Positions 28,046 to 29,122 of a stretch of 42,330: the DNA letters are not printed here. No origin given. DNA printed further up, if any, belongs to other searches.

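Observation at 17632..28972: The two KaiC-like ATPases are close paralogs sharing a distinctive C-terminal 'KMRRT(K/E)HS..HPFEIT..G' motif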

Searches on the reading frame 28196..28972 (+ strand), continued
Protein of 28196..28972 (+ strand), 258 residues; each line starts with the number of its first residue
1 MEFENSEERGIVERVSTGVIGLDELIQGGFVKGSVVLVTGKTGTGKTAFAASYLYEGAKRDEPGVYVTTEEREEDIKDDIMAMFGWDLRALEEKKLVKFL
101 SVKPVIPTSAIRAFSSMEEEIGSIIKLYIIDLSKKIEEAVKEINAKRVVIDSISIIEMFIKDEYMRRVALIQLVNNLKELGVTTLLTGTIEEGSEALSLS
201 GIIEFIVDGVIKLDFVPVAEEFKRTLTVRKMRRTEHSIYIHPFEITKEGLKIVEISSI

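Call 17: search_solved_structures(query=window:28196-28972:+, max_evalue=0.00001, show_alignments=3)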
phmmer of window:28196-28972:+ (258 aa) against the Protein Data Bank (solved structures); distinct sequences matched with E-value up to 0.00001: 44.
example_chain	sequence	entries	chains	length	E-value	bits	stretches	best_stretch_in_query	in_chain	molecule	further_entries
8zn5_B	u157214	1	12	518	3.6e-60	206.5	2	7-257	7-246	KaiC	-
8zn6_F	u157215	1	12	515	4.3e-55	189.9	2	5-255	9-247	KaiC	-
7s65_A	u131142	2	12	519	1.2e-53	185.1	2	5-255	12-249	Circadian clock protein kinase KaiC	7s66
3s1a_A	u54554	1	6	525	2.1e-53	184.3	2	5-255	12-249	Circadian clock protein kinase kaiC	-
9ofh_A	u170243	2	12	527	2.2e-53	184.3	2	5-255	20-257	Circadian clock oscillator protein KaiC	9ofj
7wdc_A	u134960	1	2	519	2.6e-53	184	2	5-255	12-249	Circadian clock protein kinase KaiC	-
3k09_A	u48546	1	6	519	3e-53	183.9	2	5-255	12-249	Circadian clock protein kinase kaiC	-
3k0f_A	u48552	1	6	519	4.3e-53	183.3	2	5-255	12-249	Circadian clock protein kinase KaiC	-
7dyk_A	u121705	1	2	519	4.5e-53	183.3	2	5-255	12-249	Circadian clock protein kinase KaiC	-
3jzm_A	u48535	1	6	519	4.9e-53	183.2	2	5-255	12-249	Circadian clock protein kinase kaiC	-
3k0e_A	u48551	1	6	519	5e-53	183.1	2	5-255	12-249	Circadian clock protein kinase KaiC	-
7dyi_A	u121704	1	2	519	5.4e-53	183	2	5-255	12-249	Circadian clock protein kinase KaiC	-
3k0c_A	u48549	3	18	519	5.4e-53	183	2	5-255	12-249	Circadian clock protein kinase KaiC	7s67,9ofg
1u9i_A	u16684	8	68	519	5.5e-53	183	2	5-255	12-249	KaiC | Circadian clock protein kinase kaiC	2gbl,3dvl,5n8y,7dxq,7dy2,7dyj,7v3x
7dye_A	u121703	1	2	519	5.8e-53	182.9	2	5-255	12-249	Circadian clock protein kinase KaiC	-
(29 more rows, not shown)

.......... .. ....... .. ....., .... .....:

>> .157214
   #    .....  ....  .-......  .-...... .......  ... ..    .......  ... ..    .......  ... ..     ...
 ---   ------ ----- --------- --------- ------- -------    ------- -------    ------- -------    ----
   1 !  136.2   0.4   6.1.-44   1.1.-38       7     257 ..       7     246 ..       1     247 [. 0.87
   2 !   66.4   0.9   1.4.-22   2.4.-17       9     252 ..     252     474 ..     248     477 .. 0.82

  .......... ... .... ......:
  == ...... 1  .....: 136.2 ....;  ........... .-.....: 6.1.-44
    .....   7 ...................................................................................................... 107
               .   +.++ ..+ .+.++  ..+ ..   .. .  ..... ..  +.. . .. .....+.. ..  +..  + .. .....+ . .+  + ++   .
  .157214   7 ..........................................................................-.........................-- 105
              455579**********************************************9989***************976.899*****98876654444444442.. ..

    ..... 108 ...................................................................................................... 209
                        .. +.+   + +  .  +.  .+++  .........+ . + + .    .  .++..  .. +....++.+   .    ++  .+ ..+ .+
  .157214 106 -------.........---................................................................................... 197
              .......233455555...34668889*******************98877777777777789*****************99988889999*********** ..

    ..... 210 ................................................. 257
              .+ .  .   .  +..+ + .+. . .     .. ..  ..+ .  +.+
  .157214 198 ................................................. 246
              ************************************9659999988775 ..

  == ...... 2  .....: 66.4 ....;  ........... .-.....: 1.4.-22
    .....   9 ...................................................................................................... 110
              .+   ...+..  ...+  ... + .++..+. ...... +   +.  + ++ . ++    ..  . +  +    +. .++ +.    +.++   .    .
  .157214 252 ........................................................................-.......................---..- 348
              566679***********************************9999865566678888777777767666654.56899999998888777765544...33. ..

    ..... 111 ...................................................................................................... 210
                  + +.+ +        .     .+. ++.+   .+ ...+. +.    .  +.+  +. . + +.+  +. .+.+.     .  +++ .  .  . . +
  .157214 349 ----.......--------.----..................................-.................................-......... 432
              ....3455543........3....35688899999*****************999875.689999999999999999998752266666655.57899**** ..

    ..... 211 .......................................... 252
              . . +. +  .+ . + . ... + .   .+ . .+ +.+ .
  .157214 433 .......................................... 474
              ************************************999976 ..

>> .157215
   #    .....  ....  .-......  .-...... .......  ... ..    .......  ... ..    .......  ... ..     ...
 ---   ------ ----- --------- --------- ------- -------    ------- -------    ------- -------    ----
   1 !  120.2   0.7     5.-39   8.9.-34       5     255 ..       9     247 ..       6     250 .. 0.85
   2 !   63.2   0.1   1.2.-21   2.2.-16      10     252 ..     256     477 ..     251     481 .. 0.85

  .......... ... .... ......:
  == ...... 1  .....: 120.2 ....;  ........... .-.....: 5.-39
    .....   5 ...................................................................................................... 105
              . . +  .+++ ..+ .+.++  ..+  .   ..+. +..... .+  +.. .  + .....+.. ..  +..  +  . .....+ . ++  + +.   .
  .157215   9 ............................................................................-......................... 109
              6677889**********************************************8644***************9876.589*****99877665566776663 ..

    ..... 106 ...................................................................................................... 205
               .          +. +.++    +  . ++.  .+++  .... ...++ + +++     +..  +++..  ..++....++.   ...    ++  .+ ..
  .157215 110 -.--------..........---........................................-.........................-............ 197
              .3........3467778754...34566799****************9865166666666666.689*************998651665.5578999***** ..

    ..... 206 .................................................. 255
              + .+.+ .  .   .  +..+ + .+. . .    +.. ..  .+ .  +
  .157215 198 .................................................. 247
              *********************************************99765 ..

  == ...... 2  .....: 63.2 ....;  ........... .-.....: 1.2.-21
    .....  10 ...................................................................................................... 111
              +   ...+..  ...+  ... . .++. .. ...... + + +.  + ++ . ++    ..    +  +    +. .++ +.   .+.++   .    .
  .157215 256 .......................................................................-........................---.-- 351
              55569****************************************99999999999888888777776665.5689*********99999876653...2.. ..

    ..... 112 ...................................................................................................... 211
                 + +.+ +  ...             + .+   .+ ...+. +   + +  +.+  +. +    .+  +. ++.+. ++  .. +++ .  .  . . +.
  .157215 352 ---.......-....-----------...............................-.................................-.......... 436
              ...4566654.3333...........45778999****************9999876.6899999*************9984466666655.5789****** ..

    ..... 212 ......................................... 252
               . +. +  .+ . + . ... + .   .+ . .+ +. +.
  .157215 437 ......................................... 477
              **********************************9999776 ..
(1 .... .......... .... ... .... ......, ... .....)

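Call 29: find_related_loci(query=A1, collection=genome_contigs, flank=10000)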
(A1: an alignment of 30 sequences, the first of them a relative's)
Query A1 (258 aa) in genome_contigs; peptide patterns used: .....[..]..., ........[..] (x = any residue, [..] = any of these).
585 stretches matched a pattern; 106 encode a relative of the query (tblastn E <= 1e-3); the best 80 are kept; 80 distinct loci.
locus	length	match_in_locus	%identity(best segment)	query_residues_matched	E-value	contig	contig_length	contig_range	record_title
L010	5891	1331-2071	76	11-258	3e-118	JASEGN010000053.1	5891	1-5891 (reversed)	MAG: Candidatus Aenigmatarchaeota archaeon isolate Yes49-35 NODE_53_length_5891_cov_3.961960, whole genome shotgun seque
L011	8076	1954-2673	71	11-255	4e-111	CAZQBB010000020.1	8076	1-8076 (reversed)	MAG TPA_asm: uncultured archaeon isolate binchicken_co6_14 genome assembly, contig: NODE_11474_length_8076_cov_3.630221,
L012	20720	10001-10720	69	11-255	2e-110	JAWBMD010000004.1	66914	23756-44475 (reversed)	MAG: Candidatus Aenigmatarchaeota archaeon isolate GXS_202007_bins_18 GXS_202007_bins_18_scaffold_4, whole genome shotgu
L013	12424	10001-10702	69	11-249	4e-107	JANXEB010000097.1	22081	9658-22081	MAG: Candidatus Aenigmatarchaeota archaeon isolate SKYB42 k141_271821, whole genome shotgun sequence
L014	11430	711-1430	65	11-255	1e-106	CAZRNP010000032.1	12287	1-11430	MAG TPA_asm: uncultured archaeon isolate binchicken_co278_280 genome assembly, contig: NODE_2915_length_12287_cov_8.1151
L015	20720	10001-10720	66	11-255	6e-106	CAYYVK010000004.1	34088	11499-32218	MAG TPA_asm: uncultured archaeon isolate SRP104967_co1_67 genome assembly, contig: NODE_405_length_34088_cov_46.338671,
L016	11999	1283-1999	64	12-255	7e-104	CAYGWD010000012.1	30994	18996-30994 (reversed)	MAG TPA_asm: uncultured archaeon isolate ERP119294_co1_153 genome assembly, contig: NODE_1614_length_30994_cov_12.768868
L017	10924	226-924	66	12-255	3e-103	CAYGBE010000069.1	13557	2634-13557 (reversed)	MAG TPA_asm: uncultured archaeon isolate ERP108616_co1_335 genome assembly, contig: k119_1256247, whole genome shotgun s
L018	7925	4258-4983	62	9-255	4e-103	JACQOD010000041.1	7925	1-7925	MAG: Candidatus Aenigmatarchaeota archaeon isolate NC_groundwater_1272_Ag_S-0.2um_63_33 S_p2_S4_coassembly_k141_1612612,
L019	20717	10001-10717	64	12-255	3e-103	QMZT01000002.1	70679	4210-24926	MAG: Candidatus Aenigmatarchaeota archaeon isolate B55_G9 B55_Guay9_scaffold_00021, whole genome shotgun sequence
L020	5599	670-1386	62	12-255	1e-102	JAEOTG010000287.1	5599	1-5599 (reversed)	MAG: Candidatus Heimdallarchaeota archaeon isolate YT1_048 k127_52226225, whole genome shotgun sequence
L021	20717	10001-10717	63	12-255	2e-102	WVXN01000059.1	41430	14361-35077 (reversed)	MAG: Candidatus Aenigmatarchaeota archaeon isolate CS1-C013 C_merged_R1_(paired)_contig_1025, whole genome shotgun seque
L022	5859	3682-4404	64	10-255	3e-102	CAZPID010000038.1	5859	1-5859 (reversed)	MAG TPA_asm: uncultured archaeon isolate binchicken_co202_12 genome assembly, contig: NODE_1624_length_5859_cov_21.63421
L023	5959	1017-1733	61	11-255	1e-101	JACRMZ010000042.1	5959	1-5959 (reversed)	MAG: Candidatus Aenigmatarchaeota archaeon isolate NC_groundwater_1920_Pr3_S-0.2um_48_2 scaffold_241966, whole genome sh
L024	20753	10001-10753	59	3-255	5e-101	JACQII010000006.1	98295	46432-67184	MAG: Candidatus Aenigmatarchaeota archaeon isolate NC_groundwater_1121_Ag_S-0.1um_63_48 S_p1_S3_coassembly_k141_811613,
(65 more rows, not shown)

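Call 33: search_dna_similar(query=window:28196-28972:+, collection=plasmids, mode=protein, max_rows=40, rows=spread, max_evalue=1e-8)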
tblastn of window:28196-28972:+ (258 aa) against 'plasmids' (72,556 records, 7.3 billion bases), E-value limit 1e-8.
Records with a match: 41; places in all: 49; records where one place covers at least 80% of the query: 41.
Best place of each record, by identity: <60% 41.
By first word of the organism name: Cereibacter 9; Haladaptatus 5; Halorussus 4; Haloarcula 4; Ensifer 3; Rhizobium 2; Sphingobium 2; Sinorhizobium 1; Aquisphaera 1; Pararhizobium 1; and 9 more.
By predicted mobility (MOB-suite, as given by PLSDB): non-mobilizable 36; conjugative 5.
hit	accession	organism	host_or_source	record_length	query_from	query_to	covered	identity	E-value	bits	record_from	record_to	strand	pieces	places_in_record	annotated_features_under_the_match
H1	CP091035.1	Sinorhizobium sp. B11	soybean,TY,soil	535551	1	258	100%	33.6%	6e-23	104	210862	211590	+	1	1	kaiC: circadian clock protein KaiC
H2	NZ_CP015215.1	Cereibacter sphaeroides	Cereibacter sphaeroides 2.4.1,single ...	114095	12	258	96%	33.6%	3e-21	100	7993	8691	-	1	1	kaiC: circadian clock protein KaiC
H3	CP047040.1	Cereibacter sphaeroides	cell culture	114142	12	258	96%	33.6%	3e-21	100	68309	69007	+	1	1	kaiC: circadian clock protein KaiC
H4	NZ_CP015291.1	Cereibacter sphaeroides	Cereibacter sphaeroides 2.4.1,single ...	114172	12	258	96%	33.6%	3e-21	100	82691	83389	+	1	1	kaiC: circadian clock protein KaiC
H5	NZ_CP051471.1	Cereibacter sphaeroides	cell culture,laboratory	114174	12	258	96%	33.6%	3e-21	100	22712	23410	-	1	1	kaiC: circadian clock protein KaiC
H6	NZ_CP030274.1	Cereibacter sphaeroides 2.4.1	cell culture,laboratory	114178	12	258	96%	33.6%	3e-21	100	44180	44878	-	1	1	kaiC: circadian clock protein KaiC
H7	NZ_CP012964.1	Cereibacter sphaeroides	cell culture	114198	12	258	96%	33.6%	3e-21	100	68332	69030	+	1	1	kaiC: circadian clock protein KaiC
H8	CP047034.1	Cereibacter sphaeroides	cell culture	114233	12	258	96%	33.6%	3e-21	100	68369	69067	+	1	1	kaiC: circadian clock protein KaiC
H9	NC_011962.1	Cereibacter sphaeroides KD131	-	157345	12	258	96%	33.6%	4e-21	99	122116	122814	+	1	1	kaiC: circadian clock protein KaiC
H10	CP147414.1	Cereibacter sphaeroides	-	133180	12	258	96%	33.6%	6e-21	99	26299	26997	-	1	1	kaiC: circadian clock protein KaiC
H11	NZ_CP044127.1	Rhizobium sp. BG4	Prosopis cineraria,pure bacterial ...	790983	12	258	96%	33.5%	8e-21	99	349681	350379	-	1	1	kaiC: circadian clock protein KaiC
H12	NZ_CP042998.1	Aquisphaera giovannonii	-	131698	12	257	95%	33.5%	6e-16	84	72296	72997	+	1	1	kaiC: circadian clock protein KaiC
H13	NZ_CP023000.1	Rhizobium sp. 11515TR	Cell culture,agricultural soil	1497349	11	258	96%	33.1%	9e-19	92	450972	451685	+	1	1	record has no annotation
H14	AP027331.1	Sphingobium sp. TomTYG65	-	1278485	12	258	96%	32.4%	3e-18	91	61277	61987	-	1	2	circadian clock protein KaiC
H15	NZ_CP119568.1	Pararhizobium qamdonense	cell culture,soil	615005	12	257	95%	32.5%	4e-18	91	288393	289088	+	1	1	kaiC: circadian clock protein KaiC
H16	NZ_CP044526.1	Halorussus halophilus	pure culture,marine solar saltern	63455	13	252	93%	32.8%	1e-12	75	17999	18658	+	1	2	gvpD: ATPase domain-containing protein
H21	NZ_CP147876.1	Haloplanus sp. GX21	cell culture,marine solar saltern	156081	5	252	96%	29.4%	9e-12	72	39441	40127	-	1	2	none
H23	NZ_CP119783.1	Haladaptatus sp. YSMS36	cell culture,sediment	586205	13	252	93%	30.2%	3e-9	64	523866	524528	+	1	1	ATPase domain-containing protein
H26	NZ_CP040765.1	Paracoccus liaowanqingii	Tibetan antelope,cell culture,feces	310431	14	252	93%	30.2%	8e-16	84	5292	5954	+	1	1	ATPase domain-containing protein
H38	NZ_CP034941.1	Halorubrum ezzemoulense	Cell Culture,Hypersaline Lake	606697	13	252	93%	28.3%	4e-9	64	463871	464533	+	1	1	ATPase domain-containing protein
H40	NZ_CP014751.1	Thermococcus peptonophilus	-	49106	49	258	81%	27.6%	1e-9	66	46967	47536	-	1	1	ATPase domain-containing protein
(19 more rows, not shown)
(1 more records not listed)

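Call 34: get_annotated_region(hit=H40, flank=400)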
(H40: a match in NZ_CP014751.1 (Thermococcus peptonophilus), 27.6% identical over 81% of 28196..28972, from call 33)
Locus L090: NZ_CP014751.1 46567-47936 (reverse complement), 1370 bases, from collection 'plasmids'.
description: Thermococcus peptonophilus strain OG-1 plasmid unnamed, complete sequence
organism: Thermococcus peptonophilus (NCBI taxid 53952)
taxonomy: Archaea; Euryarchaeota; Thermococci; Thermococcales; Thermococcaceae; Thermococcus; Thermococcus peptonophilus
host: -; source: -; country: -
typing (MOB-suite, as given by PLSDB): non-mobilizable
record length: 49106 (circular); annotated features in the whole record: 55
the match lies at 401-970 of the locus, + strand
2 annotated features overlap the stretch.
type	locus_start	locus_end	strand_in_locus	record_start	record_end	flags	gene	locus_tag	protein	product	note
CDS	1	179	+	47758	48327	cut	-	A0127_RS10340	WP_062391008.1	hypothetical protein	-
CDS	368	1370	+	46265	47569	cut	-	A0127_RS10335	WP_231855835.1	ATPase domain-containing protein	-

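Call 35: get_annotated_region(hit=H16, flank=400)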
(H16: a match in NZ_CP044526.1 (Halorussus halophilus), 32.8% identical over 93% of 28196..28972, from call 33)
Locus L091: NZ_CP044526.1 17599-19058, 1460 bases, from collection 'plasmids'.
description: Halorussus halophilus strain ZS-3 plasmid unnamed3, complete sequence
organism: Halorussus halophilus (NCBI taxid 2650975)
taxonomy: Archaea; Euryarchaeota; Halobacteria; Halobacteriales; Haladaptataceae; Halorussus; Halorussus halophilus
host: -; source: pure culture,marine solar saltern; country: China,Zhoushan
typing (MOB-suite, as given by PLSDB): non-mobilizable
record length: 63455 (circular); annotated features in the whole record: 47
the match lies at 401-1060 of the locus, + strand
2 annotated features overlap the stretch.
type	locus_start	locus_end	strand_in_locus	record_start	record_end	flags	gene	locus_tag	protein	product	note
CDS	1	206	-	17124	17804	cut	-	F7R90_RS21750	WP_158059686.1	helix-turn-helix domain-containing protein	-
CDS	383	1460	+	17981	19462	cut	gvpD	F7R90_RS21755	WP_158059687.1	ATPase domain-containing protein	-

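Call 36: get_annotated_region(hit=H21, flank=400)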
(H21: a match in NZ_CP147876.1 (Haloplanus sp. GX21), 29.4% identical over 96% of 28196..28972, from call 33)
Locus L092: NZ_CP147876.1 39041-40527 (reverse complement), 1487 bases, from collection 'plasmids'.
description: Haloplanus sp. GX21 plasmid unnamed2, complete sequence
organism: Haloplanus sp. GX21 (NCBI taxid 3127120)
taxonomy: Archaea; Euryarchaeota; Halobacteria; Halobacteriales; Haloferacaceae; Haloplanus; Haloplanus sp. GX21
host: -; source: cell culture,marine solar saltern; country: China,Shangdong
typing (MOB-suite, as given by PLSDB): non-mobilizable; mating-pair formation MPF_T
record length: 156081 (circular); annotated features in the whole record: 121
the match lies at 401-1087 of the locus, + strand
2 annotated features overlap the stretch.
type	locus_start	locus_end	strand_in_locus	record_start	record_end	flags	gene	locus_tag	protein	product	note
CDS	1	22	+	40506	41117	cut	-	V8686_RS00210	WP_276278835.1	HalX domain-containing protein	-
CDS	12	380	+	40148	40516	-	-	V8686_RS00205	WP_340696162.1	HalOD1 output domain-containing protein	-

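Call 37: get_annotated_region(hit=H23, flank=400)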
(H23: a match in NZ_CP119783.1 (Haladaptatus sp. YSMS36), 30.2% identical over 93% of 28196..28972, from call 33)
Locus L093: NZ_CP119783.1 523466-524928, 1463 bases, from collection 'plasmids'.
description: Haladaptatus sp. YSMS36 plasmid unnamed1, complete sequence
organism: Haladaptatus sp. YSMS36 (NCBI taxid 3033384)
taxonomy: Archaea; Euryarchaeota; Halobacteria; Halobacteriales; Haladaptataceae; Haladaptatus; Haladaptatus sp. YSMS36
host: -; source: cell culture,sediment; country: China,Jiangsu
typing (MOB-suite, as given by PLSDB): non-mobilizable
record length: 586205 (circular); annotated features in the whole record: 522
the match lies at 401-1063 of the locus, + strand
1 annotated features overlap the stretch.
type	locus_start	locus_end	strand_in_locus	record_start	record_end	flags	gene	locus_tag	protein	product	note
CDS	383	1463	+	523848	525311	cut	-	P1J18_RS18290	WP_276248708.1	ATPase domain-containing protein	-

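Call 38: get_annotated_region(hit=H38, flank=400)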
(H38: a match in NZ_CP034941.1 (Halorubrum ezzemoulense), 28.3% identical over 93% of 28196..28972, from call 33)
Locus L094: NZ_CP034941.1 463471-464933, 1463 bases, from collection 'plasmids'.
description: Halorubrum ezzemoulense strain Fb21 plasmid megaplasmid, complete sequence
organism: Halorubrum ezzemoulense (NCBI taxid 337243)
taxonomy: Archaea; Euryarchaeota; Halobacteria; Halobacteriales; Haloferacaceae; Halorubrum; Halorubrum ezzemoulense
host: -; source: Cell Culture,Hypersaline Lake; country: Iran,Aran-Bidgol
typing (MOB-suite, as given by PLSDB): non-mobilizable
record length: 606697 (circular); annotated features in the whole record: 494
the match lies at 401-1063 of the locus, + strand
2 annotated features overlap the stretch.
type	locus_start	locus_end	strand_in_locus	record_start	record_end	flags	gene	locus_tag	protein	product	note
CDS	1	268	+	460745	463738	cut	-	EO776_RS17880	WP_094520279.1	PAS domain S-box protein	-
CDS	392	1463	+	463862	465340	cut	-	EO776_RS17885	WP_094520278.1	ATPase domain-containing protein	-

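Call 39: get_annotated_region(hit=H26, flank=400)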
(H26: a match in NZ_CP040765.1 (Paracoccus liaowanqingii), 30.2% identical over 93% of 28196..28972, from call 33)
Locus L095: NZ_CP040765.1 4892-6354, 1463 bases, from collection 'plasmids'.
description: Paracoccus liaowanqingii strain 2251 plasmid unnamed1, complete sequence
organism: Paracoccus liaowanqingii (NCBI taxid 2560053)
taxonomy: Bacteria; Pseudomonadota; Alphaproteobacteria; Rhodobacterales; Paracoccaceae; Paracoccus; Paracoccus liaowanqingii
host: -; source: Tibetan antelope,cell culture,feces; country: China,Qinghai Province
typing (MOB-suite, as given by PLSDB): non-mobilizable
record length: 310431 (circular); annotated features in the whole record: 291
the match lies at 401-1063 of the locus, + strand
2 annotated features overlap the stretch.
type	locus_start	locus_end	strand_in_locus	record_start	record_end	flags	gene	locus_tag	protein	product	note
CDS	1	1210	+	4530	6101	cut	-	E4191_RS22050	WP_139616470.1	ATPase domain-containing protein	-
CDS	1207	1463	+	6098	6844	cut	-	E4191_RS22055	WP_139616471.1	HWE histidine kinase domain-containing protein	-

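Call 83: find_encoding_contigs(protein=P0121, flank=500, max_places=2)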
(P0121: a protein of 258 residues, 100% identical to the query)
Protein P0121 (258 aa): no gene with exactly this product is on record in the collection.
